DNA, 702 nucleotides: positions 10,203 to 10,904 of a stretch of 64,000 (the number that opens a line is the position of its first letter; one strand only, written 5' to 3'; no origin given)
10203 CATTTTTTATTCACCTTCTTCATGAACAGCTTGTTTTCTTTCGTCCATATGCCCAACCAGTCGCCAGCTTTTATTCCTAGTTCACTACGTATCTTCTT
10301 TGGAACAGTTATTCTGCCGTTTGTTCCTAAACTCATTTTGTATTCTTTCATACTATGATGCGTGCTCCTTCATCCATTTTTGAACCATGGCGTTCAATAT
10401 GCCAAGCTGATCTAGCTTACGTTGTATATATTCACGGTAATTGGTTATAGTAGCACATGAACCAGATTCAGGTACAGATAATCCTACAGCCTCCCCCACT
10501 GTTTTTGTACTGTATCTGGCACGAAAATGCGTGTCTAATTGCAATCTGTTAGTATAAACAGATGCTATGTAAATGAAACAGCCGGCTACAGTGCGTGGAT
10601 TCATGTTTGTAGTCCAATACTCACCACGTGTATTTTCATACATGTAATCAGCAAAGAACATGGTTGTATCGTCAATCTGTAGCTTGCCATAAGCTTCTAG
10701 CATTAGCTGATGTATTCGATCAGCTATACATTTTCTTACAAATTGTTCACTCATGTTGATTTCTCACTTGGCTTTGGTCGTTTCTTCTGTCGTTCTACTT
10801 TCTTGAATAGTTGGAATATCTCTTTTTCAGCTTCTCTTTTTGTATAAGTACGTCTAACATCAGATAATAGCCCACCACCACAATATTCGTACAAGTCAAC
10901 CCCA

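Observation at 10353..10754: Stand-alone cyclin-fold protein resembling a TFB/TFIIB core repeat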

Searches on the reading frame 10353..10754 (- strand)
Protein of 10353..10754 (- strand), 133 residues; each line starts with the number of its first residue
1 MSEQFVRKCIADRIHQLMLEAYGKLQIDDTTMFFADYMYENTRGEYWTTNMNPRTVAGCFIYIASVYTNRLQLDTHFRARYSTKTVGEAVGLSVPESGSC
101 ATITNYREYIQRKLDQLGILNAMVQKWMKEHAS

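Call 4: search_protein_families(library=pfam, proteins=[window:10353-10754:-], max_evalue=10)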
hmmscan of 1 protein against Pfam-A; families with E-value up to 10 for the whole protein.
window:10353-10754:- (133 aa): 1 family
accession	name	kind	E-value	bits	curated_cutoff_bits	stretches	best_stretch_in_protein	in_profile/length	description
PF13404.12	HTH_AsnC-type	-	0.19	12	27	1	70-95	11-32/42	AsnC-type helix-turn-helix domain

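Call 5: search_protein_families(library=phrogs, proteins=[window:10353-10754:-], max_evalue=10)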
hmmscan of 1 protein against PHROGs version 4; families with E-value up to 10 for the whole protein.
window:10353-10754:- (133 aa): 0 families

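Call 7: search_solved_structures(query=window:10353-10754:-, max_evalue=10, show_alignments=3)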
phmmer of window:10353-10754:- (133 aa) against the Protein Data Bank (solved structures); distinct sequences matched with E-value up to 10: 18.
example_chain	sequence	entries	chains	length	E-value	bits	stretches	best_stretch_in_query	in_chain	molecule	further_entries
7skd_A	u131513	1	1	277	0.24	14.7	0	45-95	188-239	Myocilin, C-terminal fragment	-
7sij_A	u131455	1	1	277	0.25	14.6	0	45-95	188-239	Myocilin, C-terminal fragment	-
6ou2_A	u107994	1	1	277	0.39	14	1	45-107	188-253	Myocilin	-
7skf_A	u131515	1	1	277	0.57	13.5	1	45-95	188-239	Myocilin, C-terminal fragment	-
8frr_A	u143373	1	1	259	0.68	13.2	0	45-95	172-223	Myocilin, C-terminal fragment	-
7t8d_A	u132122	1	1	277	0.7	13.2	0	45-95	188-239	Myocilin, C-terminal fragment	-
4wxs_A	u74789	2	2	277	0.78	13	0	45-95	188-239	Myocilin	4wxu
4wxq_A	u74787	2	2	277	0.82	13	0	45-95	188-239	Myocilin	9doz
7sju_A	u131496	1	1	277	0.82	13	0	45-95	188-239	Myocilin, C-terminal fragment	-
7sjw_A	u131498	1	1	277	0.82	13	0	45-95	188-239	Myocilin, C-terminal fragment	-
7sib_A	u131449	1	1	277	0.83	13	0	45-95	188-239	Myocilin, C-terminal fragment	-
6ou0_A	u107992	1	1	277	0.83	13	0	45-95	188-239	Myocilin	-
6ou3_A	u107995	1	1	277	0.83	13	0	45-95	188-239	Myocilin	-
7ske_A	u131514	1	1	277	0.86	12.9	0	45-95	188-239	Myocilin, C-terminal fragment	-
7sjt_A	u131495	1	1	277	0.92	12.8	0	45-95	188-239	Myocilin, C-terminal fragment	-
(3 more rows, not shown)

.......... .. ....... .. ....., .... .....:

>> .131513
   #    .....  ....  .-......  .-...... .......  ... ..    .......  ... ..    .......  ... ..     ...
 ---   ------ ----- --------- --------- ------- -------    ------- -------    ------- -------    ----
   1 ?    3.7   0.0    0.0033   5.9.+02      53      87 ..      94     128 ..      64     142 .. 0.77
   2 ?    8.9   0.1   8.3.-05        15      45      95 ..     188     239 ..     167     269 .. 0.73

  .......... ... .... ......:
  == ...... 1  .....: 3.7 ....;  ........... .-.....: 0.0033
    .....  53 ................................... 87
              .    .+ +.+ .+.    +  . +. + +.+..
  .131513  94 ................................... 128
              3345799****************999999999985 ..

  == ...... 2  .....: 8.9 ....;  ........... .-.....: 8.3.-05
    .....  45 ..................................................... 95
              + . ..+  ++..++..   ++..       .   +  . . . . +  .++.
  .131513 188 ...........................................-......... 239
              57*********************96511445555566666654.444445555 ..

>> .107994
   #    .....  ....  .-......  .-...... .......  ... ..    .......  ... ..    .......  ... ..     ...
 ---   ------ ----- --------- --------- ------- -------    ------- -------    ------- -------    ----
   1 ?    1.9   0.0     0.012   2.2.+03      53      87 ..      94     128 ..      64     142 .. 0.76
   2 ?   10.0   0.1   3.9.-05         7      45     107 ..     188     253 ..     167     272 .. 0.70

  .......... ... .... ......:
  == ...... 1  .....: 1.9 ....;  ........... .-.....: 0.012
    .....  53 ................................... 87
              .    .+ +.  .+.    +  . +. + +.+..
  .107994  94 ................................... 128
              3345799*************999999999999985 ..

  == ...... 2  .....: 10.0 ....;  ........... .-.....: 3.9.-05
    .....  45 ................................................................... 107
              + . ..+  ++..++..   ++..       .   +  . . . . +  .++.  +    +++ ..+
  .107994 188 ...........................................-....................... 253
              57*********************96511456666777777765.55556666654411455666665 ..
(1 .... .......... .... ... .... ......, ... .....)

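Call 13: find_homologous_proteins(query=window:10353-10754:-, max_evalue=0.01)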
Query window:10353-10754:- (133 aa): 1 proteins with E <= 0.01 among 3 candidates.
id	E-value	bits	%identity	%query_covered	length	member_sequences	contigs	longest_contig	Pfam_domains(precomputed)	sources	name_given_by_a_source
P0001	3.8e-85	300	100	100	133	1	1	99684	-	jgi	-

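Call 17: find_encoding_contigs(protein=P0001, flank=10000)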
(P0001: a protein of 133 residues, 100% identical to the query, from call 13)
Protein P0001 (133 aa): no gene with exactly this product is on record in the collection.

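Call 22: predict_structure(protein=window:10353-10754:-)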
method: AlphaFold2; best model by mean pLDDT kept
length: 133 residues; sequences in the alignment: 1
mean_pLDDT: 41.5   pTM: 0.33
mean pLDDT of the five models: 41.5, 40.7, 40.2, 39.7, 36.2
residues with pLDDT >= 90: 0; 70-90: 0; 50-70: 14; < 50: 119
segments of 3 or more residues with pLDDT < 50: 1-10, 21-34, 40-133
pLDDT, mean of each block of 10 residues (from residue 1): 44 53 42 49 40 42 40 33 39 36 36 43 42 37
secondary structure, 60 per line:
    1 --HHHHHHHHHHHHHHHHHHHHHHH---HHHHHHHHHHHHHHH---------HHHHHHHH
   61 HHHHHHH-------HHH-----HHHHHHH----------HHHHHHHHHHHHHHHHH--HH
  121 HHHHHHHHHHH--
elements in order: H3-25 H29-43 H53-67 H83-89 H100-116 H119-131

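Call 24: search_protein_representatives(protein=window:10353-10754:-)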
Query: 133 residues. Proteins with E-value up to 0.001 (for the whole library): 4; up to 1e-10: 2; up to 1e-30: 1. The best 4 are listed.
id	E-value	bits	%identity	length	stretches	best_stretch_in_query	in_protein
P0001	1.2e-85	300.0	100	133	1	1-133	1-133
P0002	3.7e-11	59.4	27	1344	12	25-108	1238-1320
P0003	1.1e-04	38.4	36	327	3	49-85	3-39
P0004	8.1e-04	35.7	30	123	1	7-88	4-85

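Call 26: search_protein_families(library=pfam, proteins=[P0004, P0002, P0003], max_evalue=10)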
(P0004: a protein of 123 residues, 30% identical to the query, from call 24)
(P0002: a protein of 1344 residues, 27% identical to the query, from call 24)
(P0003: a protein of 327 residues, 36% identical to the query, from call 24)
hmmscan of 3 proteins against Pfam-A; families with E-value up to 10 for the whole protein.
P0004 (123 aa): 2 families
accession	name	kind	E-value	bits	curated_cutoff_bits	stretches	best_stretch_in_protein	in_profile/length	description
PF00382.24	TFIIB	-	0.00023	21.5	23.6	1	14-67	11-64/92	Transcription factor TFIIB repeat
PF24679.1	Nodulin_C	-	0.012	16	26.5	1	64-103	20-58/88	Nodulin C-terminal domain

P0002 (1344 aa): 8 families
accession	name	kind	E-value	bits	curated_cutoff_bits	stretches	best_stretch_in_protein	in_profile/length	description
PF11178.13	DUF2963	-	2.9e-37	126.3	22.6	11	75-99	16-41/52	Protein of unknown function (DUF2963)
PF18249.6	Ca_bind_SSO6904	-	6.6e-18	65.2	25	0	1250-1276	25-51/90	Calcium binding protein SSO6904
PF10004.14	DUF2247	-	5.8e-15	55.8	25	12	1247-1274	100-127/158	Uncharacterized protein conserved in bacteria (DUF2247)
PF23817.1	DUF7188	-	2.2e-11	44.3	27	0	7-46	14-53/187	Family of unknown function (DUF7188)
PF19820.4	DUF6303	-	3.8e-09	36.7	25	0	1272-1307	53-88/93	Family of unknown function (DUF6303)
PF14306.12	PUA_2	-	2.8e-06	27.5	27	0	1234-1259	94-119/159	PUA-like domain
PF12914.13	SH3_7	-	0.0002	21.6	21.3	0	68-80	19-31/47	SH3 domain of SH3b2 type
PF21631.3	A9CJY8-like_N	-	0.75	9.8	27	0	1305-1316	16-27/45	A9CJY8-like, N-terminal domain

P0003 (327 aa): 3 families
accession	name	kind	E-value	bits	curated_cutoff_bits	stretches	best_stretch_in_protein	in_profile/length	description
PF19951.4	DUF6413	-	0.014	16.6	28.1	0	117-149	32-65/75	Family of unknown function (DUF6413)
PF00397.32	WW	-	0.12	12.9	26.9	0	182-190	17-25/31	WW domain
PF06591.16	Phage_T4_Ndd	-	0.29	11.4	25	1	102-154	28-81/154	T4-like phage nuclear disruption protein (Ndd)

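Call 28: find_homologous_proteins(query=P0004, max_evalue=0.01)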
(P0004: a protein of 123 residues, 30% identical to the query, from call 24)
Query P0004 (123 aa): 1 proteins with E <= 0.01 among 1 candidates.
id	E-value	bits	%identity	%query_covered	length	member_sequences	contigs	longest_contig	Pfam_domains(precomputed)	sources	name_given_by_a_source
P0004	3.2e-73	261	100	100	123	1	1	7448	-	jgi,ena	-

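Call 30: search_solved_structures(query=A1, max_evalue=10, show_alignments=4)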
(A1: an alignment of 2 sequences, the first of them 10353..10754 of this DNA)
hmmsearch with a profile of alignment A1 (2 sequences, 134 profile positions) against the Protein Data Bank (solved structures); distinct sequences matched with E-value up to 10: 10.
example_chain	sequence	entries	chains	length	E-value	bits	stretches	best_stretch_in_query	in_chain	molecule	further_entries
7b9c_A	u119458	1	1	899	0.59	13.5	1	51-74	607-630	Splicing factor 3B subunit 3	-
7b0i_A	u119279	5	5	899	0.6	13.5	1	51-74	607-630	Splicing factor 3B subunit 3,Splicing factor 3B subunit 3,Splicing factor 3B subunit 3 | Splicing factor 3B subunit 3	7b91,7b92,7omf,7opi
7s00_c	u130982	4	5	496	0.6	13.5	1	11-55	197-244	DNA-directed RNA polymerase beta subunit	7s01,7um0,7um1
6en4_A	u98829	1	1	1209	0.91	12.9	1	51-74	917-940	Splicing factor 3B subunit 3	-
5o9z_w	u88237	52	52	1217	0.93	12.9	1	51-74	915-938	Splicing factor 3B subunit 3 (SF3B3) | Splicing factor 3B subunit 3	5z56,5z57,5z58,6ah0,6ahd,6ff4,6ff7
5zya_A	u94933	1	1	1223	0.94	12.9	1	51-74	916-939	Splicing factor 3B subunit 3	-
9k1o_A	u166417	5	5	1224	0.94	12.9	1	51-74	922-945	Splicing factor 3B subunit 3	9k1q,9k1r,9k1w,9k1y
5ife_A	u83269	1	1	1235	0.95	12.9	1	51-74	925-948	Splicing factor 3B subunit 3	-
7evn_A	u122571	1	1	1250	0.97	12.8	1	51-74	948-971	Splicing factor 3B subunit 3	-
2x7m_A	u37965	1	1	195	1.5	12.2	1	9-48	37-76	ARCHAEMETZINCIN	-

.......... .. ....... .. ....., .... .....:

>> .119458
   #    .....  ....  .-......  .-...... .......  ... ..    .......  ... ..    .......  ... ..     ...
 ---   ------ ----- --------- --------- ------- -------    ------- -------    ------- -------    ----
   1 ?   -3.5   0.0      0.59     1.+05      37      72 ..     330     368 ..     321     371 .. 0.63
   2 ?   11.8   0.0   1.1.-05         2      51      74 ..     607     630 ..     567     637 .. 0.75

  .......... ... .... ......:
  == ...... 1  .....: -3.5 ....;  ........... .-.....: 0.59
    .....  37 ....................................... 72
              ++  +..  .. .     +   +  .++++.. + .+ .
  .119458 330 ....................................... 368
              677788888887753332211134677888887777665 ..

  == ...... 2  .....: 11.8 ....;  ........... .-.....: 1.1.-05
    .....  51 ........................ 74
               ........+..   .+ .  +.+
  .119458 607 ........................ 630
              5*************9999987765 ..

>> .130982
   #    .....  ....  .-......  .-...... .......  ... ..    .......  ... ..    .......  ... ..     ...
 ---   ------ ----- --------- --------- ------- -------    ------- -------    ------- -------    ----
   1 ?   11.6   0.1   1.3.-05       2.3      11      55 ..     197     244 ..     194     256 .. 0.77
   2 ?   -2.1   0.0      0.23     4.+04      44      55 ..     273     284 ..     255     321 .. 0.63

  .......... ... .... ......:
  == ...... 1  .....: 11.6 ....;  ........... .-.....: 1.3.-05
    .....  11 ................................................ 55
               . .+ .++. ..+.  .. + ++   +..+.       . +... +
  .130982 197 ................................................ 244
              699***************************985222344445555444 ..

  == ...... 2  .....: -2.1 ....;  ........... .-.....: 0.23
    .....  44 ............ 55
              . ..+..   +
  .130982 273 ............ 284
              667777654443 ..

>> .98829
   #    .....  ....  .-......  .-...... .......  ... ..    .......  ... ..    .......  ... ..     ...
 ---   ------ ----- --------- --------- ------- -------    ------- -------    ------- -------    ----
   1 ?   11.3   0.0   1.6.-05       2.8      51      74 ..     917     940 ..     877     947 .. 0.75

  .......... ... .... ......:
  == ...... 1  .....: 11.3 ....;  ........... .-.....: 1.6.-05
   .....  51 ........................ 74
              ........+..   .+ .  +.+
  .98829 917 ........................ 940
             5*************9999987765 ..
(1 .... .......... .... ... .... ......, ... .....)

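Call 31: search_solved_structures(query=P0004, max_evalue=10, show_alignments=3)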
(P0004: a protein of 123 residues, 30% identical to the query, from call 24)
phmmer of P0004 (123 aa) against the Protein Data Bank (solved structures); distinct sequences matched with E-value up to 10: 5.
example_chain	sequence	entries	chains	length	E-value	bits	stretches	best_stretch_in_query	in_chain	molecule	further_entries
1d3u_B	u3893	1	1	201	0.017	18.6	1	15-70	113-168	TRANSCRIPTION INITIATION FACTOR IIB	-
1ais_B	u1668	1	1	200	0.018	18.6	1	15-70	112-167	PROTEIN (TRANSCRIPTION INITIATION FACTOR IIB)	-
4a6d_A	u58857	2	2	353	0.13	15.8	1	75-117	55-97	HYDROXYINDOLE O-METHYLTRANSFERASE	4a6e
8ahx_E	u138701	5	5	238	0.18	15.3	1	58-110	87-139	Ion-translocating oxidoreductase complex subunit E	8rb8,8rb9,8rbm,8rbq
9rwm_A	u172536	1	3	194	0.74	13.3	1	18-80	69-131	A disintegrin and metalloproteinase with thrombospondin motifs 5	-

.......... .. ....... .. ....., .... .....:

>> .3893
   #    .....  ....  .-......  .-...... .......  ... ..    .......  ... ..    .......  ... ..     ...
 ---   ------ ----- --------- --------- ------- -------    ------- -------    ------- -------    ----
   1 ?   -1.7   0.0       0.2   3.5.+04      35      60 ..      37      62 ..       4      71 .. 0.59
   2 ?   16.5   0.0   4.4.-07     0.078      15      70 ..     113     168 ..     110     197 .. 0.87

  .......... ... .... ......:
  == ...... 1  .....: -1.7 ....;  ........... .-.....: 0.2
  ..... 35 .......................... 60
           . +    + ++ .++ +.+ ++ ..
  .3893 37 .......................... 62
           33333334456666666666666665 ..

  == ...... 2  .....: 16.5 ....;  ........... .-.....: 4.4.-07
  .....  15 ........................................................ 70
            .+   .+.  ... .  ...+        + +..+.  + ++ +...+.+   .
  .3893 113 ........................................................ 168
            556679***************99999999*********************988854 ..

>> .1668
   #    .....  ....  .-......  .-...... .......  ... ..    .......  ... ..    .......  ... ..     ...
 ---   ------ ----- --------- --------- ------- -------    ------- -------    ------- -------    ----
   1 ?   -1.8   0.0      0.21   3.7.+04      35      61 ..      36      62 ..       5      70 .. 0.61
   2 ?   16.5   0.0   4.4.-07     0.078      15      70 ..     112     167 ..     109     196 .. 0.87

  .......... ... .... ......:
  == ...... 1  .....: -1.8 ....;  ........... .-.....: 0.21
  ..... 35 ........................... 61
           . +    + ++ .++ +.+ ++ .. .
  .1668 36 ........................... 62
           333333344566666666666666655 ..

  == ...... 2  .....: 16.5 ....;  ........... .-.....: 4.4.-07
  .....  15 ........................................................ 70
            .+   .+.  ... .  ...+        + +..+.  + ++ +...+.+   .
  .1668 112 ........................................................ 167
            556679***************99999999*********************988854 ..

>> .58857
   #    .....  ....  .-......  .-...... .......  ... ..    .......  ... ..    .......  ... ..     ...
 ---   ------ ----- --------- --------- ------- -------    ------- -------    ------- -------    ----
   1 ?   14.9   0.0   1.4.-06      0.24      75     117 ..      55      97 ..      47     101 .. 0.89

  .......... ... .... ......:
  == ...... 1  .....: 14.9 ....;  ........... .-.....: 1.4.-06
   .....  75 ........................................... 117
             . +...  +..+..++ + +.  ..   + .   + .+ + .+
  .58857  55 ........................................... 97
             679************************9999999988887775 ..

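Call 32: find_encoding_contigs(protein=P0004, flank=10000)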
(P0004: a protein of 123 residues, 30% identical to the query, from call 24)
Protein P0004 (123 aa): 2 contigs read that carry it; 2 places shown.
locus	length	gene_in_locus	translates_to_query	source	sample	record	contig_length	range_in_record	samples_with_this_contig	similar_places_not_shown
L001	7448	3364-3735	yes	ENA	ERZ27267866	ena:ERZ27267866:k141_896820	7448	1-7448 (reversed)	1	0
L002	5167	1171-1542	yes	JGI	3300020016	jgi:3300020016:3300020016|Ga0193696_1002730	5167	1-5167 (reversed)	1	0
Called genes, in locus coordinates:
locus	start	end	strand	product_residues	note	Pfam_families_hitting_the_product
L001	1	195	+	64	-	?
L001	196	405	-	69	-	-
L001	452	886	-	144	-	PF00072:Response_reg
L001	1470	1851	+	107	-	-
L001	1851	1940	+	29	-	-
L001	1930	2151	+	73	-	-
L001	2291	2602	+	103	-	PF04930:FUN14 (weak)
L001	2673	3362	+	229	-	PF00004:AAA (weak), PF07726:AAA_3 (faint)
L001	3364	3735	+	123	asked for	-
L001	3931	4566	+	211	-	-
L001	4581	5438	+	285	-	-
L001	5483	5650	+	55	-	-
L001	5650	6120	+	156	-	-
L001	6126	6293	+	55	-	-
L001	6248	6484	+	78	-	-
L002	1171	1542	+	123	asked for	-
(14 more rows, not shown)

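Call 33: find_related_loci(query=A1, collection=viral_contigs, flank=5000)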
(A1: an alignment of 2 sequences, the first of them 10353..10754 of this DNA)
Query A1 (133 aa) in viral_contigs; peptide patterns used: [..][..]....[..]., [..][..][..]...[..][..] (x = any residue, [..] = any of these).
47 stretches matched a pattern, but none encodes a relative of the query by tblastn (E <= 1e-3).

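Call 37: find_homologous_proteins(query=A1, max_evalue=10)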
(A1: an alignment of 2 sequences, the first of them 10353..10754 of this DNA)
Query A1 (2 sequences) (133 aa, profile of the alignment): 2 proteins with E <= 10 among 16 candidates.
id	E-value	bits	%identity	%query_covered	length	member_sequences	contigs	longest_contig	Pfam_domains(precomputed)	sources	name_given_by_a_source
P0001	5.7e-73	261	100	100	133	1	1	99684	-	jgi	-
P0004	5.5e-59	216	35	47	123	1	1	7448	-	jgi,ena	-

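Call 66: predict_structure(alignment_id=A1)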
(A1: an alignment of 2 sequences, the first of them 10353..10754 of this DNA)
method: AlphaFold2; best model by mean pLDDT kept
length: 133 residues; sequences in the alignment: 2
mean_pLDDT: 61.8   pTM: 0.63
mean pLDDT of the five models: 61.8, 55.1, 52.2, 48.1, 46.2
residues with pLDDT >= 90: 0; 70-90: 54; 50-70: 41; < 50: 38
segments of 3 or more residues with pLDDT < 50: 71-105
pLDDT, mean of each block of 10 residues (from residue 1): 70 81 77 83 61 69 67 42 39 32 48 62 73 62
secondary structure, 60 per line:
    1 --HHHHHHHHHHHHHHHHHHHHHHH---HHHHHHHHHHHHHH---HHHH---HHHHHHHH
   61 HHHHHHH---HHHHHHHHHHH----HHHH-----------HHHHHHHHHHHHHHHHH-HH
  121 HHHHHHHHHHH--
elements in order: H3-25 H29-42 H46-49 H53-67 H71-81 H86-89 H101-117 H119-131
